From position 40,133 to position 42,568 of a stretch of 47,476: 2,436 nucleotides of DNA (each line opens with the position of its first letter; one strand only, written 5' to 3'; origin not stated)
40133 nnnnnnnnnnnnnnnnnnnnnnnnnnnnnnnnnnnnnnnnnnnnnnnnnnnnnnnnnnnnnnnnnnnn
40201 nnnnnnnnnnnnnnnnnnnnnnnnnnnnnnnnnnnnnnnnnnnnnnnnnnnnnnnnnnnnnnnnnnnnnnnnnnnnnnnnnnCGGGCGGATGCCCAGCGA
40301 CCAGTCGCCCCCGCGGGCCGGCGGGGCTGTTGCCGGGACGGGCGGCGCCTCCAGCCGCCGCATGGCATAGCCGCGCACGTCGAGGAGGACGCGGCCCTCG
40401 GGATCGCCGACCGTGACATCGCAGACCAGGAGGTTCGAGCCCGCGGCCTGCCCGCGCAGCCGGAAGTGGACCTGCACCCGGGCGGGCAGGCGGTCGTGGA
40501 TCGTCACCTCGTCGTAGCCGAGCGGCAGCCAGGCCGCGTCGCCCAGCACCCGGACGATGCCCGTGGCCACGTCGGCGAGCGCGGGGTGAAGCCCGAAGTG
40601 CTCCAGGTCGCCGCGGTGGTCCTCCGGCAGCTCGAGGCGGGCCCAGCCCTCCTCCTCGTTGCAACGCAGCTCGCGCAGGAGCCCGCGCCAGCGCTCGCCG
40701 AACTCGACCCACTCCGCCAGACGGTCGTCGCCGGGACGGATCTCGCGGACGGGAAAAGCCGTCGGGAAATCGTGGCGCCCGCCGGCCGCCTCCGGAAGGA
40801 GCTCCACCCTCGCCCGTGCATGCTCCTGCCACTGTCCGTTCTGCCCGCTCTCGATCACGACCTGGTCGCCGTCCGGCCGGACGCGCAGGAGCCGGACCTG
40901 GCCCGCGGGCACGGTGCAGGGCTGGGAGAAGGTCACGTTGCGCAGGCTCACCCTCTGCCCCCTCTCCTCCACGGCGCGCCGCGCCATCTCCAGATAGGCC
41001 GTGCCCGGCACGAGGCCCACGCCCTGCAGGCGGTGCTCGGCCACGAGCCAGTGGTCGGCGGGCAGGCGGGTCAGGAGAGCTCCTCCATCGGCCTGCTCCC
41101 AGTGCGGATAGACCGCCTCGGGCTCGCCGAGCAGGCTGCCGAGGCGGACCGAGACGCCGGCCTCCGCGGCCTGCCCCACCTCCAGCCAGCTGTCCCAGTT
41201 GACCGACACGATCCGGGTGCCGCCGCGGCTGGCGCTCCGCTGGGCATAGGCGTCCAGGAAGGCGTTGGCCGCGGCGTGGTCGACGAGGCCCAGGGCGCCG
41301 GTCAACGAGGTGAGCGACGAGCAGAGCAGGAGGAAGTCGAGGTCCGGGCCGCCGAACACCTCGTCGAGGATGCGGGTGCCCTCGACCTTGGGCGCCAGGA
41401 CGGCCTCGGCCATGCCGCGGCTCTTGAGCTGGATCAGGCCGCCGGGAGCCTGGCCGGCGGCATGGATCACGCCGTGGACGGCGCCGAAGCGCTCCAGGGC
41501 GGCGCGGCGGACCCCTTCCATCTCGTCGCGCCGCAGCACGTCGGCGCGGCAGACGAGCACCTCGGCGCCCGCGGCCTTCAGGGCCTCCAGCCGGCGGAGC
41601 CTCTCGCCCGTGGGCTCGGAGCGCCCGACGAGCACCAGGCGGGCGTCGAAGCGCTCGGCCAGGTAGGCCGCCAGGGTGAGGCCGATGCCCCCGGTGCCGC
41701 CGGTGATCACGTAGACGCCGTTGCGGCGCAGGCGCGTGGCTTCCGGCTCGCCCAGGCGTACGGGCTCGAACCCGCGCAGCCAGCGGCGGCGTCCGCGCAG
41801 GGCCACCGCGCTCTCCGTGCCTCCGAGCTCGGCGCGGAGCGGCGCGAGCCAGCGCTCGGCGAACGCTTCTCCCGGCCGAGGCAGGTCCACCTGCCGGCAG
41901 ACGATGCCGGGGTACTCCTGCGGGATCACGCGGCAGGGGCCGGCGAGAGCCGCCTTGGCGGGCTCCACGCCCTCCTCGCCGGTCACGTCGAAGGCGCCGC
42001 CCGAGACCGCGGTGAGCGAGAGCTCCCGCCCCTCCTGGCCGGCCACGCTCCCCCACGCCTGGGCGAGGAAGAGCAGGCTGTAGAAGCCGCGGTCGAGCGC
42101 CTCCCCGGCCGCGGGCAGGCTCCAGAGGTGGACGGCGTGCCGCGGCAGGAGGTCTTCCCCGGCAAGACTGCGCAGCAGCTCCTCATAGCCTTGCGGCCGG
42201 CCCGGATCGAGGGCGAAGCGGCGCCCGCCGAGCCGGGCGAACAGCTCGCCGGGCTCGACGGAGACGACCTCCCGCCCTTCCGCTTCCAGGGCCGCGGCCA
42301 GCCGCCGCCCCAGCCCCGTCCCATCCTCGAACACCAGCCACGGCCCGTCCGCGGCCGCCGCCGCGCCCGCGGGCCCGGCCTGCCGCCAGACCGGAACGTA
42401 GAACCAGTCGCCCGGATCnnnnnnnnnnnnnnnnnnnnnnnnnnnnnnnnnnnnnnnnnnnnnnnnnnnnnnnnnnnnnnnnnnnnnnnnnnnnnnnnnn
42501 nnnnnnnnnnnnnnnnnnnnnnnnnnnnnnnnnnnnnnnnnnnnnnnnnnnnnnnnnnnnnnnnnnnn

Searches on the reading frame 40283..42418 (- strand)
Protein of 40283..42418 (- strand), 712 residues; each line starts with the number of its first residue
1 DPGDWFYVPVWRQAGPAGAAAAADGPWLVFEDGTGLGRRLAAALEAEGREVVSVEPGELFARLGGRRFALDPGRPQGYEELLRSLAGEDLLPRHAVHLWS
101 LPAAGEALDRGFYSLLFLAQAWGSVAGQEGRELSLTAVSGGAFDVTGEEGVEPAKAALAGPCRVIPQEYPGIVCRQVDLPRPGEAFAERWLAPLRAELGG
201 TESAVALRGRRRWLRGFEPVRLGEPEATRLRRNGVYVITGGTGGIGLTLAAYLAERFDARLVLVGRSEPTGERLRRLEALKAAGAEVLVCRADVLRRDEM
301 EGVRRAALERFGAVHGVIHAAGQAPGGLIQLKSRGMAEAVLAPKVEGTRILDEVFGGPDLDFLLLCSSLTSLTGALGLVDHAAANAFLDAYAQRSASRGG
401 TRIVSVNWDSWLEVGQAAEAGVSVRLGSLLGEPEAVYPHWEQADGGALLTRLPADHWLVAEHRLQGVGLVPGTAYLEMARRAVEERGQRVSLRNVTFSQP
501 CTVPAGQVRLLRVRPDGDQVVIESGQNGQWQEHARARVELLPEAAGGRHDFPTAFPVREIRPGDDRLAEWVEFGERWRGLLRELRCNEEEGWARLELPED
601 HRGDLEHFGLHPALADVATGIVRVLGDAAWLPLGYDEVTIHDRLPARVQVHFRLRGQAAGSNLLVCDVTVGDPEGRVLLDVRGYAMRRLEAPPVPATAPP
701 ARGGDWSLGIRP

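Call 45: search_solved_structures(query=window:40283-42418:-, max_evalue=0.001, show_alignments=2)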
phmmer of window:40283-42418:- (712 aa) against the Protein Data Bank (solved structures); distinct sequences matched with E-value up to 0.001: 91 (the best 60 are shown).
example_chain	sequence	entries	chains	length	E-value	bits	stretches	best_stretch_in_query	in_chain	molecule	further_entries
5d2e_A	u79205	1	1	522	1.6e-39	139.1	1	41-412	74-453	MlnE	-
4j1q_A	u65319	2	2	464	3.6e-30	108.2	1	205-420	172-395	Polyketide synthase PksJ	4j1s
6ulw_A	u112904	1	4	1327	6.1e-30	107.4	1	4-418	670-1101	Amino acid adenylation domain-containing protein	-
9d2y_A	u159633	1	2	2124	3.2e-26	95.1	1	223-418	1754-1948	Multifunctional mycocerosic acid synthase membrane-associated MAS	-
9d2z_A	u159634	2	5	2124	3.5e-26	95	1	223-418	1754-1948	Mycocerosic acid synthase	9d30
4dif_A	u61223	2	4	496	3.2e-23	85.2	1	100-436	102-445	AmphB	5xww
3mjv_A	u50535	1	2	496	7.5e-23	84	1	100-436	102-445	AmphB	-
3mjc_A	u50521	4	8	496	9.9e-23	83.6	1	100-436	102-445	AmphB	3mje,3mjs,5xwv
3mjt_A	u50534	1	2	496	1.2e-22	83.3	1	100-436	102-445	AmphB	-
8g7w_A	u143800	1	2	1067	7.1e-22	80.8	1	147-416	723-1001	Type I PKS module 4, module 5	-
5bp4_A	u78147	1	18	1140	7.4e-21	77.4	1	228-418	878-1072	Mycocerosic acid synthase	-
4imp_A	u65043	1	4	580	1.2e-20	76.7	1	130-423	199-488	Polyketide synthase extender modules 3-4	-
7s6b_C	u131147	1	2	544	5.1e-20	74.6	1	10-425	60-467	Polyketide synthase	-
4hxy_A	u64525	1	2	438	5.7e-20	74.4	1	152-419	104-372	Plm1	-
3slk_A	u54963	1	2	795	6.9e-20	74.2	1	234-419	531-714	Polyketide synthase extender module 2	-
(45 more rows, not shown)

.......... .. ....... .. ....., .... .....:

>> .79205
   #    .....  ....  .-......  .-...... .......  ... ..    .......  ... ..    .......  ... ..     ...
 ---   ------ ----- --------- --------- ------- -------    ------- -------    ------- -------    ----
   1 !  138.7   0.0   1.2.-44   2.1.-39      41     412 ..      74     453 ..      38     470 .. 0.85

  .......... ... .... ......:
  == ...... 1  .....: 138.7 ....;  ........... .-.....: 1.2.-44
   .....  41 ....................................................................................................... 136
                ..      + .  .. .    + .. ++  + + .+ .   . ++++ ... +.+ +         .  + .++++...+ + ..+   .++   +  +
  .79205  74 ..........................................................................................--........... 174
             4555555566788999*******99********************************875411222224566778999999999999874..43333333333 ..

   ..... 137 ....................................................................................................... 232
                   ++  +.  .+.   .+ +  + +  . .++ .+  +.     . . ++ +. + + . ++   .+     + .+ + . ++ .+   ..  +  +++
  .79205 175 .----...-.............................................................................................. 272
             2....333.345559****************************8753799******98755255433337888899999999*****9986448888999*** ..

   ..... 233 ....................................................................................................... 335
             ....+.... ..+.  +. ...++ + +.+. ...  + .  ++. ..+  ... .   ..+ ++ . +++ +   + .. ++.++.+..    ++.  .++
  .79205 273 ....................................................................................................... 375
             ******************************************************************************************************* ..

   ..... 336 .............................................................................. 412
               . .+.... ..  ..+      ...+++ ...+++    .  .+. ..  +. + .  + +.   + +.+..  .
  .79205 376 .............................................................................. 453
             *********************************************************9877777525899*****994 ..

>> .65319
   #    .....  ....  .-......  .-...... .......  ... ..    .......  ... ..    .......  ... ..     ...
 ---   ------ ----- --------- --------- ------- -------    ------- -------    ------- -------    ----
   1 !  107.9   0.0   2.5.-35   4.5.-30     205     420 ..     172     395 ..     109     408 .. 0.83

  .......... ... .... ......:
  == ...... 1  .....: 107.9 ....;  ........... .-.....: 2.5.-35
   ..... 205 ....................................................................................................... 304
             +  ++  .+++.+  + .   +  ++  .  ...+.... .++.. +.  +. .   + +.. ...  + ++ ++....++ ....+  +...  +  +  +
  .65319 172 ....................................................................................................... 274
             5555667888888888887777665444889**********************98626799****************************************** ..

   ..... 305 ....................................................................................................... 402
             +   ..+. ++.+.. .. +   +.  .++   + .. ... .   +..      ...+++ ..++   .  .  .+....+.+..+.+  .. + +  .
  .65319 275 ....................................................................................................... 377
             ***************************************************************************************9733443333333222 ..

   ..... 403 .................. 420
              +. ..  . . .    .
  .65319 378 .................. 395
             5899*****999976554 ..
